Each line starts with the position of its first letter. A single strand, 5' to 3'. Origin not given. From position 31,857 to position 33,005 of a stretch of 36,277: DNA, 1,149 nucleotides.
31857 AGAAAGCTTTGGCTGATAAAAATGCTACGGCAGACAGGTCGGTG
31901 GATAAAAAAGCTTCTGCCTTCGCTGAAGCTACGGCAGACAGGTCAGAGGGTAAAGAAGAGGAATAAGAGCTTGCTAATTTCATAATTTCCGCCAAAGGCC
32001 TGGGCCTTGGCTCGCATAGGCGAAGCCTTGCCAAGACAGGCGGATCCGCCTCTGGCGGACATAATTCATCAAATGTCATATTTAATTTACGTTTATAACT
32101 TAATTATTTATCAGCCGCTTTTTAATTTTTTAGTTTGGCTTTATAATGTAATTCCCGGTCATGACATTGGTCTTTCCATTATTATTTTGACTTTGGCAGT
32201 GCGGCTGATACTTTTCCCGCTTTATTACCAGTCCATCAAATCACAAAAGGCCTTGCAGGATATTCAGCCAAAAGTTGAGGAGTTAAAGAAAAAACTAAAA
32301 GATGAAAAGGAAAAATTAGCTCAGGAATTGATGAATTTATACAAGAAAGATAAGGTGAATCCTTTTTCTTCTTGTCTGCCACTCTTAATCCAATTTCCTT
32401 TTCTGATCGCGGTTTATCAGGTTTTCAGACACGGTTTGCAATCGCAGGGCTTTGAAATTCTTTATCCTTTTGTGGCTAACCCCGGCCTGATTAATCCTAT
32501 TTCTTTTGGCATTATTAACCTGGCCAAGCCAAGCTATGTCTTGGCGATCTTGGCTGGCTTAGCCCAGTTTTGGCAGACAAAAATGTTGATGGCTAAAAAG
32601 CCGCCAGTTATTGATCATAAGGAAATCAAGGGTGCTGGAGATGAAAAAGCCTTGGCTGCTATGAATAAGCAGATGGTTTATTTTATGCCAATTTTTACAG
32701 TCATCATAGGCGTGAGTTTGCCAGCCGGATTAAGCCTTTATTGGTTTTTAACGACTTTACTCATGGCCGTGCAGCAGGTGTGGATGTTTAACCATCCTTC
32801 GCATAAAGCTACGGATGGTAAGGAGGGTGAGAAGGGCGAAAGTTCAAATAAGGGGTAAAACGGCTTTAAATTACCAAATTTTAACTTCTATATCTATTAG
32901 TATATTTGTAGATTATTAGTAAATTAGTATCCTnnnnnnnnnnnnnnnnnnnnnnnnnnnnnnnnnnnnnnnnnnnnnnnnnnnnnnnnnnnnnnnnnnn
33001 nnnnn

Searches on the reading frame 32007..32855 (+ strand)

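Call 66: search_protein_families(library=pfam, proteins=[window:32007-32855:+], max_evalue=0.001)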
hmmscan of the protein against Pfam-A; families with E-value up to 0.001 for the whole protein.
window:32007-32855:+ (283 aa): 1 family
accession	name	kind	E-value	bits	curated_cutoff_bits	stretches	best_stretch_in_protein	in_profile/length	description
PF02096.25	60KD_IMP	-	8.4e-52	175.9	35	1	55-260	2-161/163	60Kd inner membrane protein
